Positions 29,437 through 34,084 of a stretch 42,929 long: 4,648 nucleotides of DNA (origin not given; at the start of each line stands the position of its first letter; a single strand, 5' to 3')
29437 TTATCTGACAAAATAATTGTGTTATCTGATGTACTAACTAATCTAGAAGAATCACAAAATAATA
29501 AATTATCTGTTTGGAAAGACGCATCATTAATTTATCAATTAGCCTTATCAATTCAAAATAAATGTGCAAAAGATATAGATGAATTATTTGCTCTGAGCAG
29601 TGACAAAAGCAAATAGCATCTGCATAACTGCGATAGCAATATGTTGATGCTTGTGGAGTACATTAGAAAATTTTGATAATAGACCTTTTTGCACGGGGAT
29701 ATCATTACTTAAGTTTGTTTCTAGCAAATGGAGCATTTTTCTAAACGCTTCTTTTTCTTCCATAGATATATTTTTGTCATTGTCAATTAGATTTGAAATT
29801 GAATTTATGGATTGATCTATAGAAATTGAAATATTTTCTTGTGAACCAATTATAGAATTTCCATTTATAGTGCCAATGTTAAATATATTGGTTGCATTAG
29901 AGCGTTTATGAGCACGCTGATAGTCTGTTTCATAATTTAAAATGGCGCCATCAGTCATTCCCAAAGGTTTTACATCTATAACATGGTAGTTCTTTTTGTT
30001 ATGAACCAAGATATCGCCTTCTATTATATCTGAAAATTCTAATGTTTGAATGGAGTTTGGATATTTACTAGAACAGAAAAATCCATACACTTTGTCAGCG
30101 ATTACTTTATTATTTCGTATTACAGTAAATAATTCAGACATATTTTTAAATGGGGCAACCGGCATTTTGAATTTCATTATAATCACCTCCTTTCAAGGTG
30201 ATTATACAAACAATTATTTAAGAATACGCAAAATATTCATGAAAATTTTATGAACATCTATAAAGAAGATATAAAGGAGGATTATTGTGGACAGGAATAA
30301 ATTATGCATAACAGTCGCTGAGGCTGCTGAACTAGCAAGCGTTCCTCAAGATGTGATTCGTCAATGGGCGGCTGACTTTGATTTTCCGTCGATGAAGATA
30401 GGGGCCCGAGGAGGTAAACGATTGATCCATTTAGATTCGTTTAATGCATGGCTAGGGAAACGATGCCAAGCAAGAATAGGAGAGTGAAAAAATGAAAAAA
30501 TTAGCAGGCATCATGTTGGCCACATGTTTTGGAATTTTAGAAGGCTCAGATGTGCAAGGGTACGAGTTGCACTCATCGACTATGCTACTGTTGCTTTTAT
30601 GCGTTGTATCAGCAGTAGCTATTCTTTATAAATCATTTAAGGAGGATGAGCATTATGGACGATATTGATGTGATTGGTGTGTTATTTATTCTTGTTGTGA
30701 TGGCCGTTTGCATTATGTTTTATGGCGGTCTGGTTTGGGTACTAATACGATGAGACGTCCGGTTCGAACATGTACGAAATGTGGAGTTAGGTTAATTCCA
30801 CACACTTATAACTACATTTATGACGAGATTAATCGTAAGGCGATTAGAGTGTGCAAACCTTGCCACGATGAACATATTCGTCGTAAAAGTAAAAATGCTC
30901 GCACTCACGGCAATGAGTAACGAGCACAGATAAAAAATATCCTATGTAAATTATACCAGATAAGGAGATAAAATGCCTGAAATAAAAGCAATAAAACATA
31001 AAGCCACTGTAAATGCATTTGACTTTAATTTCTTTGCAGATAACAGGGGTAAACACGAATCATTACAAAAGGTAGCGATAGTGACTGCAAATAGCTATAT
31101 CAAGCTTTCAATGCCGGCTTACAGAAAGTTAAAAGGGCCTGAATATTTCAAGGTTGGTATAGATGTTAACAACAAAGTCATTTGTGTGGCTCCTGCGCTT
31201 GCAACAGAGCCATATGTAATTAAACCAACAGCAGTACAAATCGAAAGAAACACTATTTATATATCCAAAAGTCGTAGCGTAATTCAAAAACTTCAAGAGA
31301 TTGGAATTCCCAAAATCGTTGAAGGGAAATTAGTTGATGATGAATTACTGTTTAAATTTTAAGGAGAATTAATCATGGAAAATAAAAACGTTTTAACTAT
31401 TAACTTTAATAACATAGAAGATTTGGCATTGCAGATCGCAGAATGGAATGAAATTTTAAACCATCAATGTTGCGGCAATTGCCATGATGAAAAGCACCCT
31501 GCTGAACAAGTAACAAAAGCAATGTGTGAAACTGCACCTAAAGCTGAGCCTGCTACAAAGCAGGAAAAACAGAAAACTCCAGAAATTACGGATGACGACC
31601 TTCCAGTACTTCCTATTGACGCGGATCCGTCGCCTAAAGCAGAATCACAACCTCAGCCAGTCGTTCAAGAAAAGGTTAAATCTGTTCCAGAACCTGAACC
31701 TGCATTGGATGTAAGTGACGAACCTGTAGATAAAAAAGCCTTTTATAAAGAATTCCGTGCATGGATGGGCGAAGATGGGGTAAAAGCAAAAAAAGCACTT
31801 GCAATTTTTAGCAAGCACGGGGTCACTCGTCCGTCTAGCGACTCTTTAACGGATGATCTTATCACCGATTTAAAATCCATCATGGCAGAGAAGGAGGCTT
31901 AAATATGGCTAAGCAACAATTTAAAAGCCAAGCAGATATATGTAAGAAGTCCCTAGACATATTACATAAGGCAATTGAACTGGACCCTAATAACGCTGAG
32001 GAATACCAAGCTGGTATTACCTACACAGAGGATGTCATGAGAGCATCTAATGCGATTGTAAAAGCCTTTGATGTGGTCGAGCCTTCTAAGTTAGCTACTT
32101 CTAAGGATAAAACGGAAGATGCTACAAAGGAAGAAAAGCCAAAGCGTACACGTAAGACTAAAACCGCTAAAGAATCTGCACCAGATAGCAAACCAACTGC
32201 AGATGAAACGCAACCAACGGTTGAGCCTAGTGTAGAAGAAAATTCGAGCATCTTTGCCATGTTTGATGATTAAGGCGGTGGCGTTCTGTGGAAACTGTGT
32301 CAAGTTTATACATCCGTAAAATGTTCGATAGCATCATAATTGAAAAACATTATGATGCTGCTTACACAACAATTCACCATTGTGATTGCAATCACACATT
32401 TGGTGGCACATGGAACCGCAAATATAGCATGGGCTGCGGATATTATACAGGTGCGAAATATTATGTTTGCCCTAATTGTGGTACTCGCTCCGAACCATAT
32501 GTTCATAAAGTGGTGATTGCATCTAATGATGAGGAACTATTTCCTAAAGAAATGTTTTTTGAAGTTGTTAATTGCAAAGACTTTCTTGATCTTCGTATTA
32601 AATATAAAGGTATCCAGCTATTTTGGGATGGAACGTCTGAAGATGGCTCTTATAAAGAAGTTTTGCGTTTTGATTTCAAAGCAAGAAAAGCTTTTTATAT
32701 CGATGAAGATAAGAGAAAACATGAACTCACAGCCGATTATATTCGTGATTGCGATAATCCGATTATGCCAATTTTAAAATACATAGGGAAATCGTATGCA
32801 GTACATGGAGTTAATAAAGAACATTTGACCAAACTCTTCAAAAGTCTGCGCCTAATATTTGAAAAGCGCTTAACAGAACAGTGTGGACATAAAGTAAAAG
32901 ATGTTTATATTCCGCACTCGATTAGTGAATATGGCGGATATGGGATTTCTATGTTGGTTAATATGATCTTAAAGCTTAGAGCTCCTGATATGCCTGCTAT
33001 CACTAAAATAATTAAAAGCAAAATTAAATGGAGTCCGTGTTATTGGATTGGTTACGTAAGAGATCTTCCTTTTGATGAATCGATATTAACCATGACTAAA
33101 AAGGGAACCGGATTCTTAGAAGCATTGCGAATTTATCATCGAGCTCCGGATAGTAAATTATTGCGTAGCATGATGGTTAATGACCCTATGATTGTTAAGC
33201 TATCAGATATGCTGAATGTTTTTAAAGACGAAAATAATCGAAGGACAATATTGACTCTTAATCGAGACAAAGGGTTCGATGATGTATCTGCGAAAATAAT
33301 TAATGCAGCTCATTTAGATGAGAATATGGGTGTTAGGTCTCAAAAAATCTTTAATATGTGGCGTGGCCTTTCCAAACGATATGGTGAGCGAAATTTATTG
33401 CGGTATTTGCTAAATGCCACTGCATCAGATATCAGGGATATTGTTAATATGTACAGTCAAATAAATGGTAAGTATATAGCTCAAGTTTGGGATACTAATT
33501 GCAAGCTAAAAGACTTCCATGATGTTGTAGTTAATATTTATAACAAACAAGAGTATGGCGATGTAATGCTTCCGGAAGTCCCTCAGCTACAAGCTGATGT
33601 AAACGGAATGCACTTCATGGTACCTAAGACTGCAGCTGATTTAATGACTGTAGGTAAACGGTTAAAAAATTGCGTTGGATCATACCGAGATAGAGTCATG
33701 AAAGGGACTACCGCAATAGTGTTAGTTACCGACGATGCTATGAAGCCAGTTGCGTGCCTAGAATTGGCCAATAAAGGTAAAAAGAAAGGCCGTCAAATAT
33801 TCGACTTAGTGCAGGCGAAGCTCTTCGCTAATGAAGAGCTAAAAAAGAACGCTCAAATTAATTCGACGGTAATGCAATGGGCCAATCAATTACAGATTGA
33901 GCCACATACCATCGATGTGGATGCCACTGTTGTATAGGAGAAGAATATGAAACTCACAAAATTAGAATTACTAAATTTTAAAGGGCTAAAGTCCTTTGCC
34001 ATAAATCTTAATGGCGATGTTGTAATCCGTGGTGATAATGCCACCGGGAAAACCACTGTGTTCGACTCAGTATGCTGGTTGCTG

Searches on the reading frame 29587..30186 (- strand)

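Call 57: search_protein_families(library=phrogs, proteins=[window:29587-30186:-], max_evalue=0.001)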
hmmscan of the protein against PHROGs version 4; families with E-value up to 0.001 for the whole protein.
window:29587-30186:- (200 aa): 1 family
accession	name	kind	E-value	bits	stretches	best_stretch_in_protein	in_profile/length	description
phrog_21028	-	unknown function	2e-18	68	1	89-195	83-189/191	-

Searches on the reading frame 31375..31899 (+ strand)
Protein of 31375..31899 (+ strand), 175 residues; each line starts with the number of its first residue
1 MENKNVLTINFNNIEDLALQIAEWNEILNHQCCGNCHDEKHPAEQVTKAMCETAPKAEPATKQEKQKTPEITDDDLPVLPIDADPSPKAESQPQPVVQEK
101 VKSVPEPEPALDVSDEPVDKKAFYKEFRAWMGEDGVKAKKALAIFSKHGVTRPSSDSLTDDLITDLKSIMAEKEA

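Call 57: search_protein_families(library=phrogs, proteins=[window:31375-31899:+], max_evalue=0.001)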
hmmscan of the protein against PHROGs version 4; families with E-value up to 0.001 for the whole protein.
window:31375-31899:+ (175 aa): 1 family
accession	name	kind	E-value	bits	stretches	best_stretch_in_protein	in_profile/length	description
phrog_35266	-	unknown function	3.9e-115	383.5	1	1-175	1-181/181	-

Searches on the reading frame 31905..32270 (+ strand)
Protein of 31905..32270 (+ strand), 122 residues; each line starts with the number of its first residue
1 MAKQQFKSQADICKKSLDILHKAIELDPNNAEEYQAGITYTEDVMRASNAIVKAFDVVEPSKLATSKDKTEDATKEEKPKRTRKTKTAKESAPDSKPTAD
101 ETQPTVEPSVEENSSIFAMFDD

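Call 57: search_protein_families(library=phrogs, proteins=[window:31905-32270:+], max_evalue=0.001)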
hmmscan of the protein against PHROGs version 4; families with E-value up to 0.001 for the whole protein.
window:31905-32270:+ (122 aa): 1 family
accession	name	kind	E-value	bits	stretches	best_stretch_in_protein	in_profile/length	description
phrog_29844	-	unknown function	6.1e-66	221.4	1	1-122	1-123/123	-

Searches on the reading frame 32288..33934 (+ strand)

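Call 37: search_protein_families(library=pfam, proteins=[window:32288-33934:+], max_evalue=0.001)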
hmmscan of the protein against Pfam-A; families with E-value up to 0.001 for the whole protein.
window:32288-33934:+ (549 aa): 1 family
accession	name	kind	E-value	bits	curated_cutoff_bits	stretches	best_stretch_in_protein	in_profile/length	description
PF14284.11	PcfJ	-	3e-10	40.5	25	1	382-496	2-123/147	PcfJ-like protein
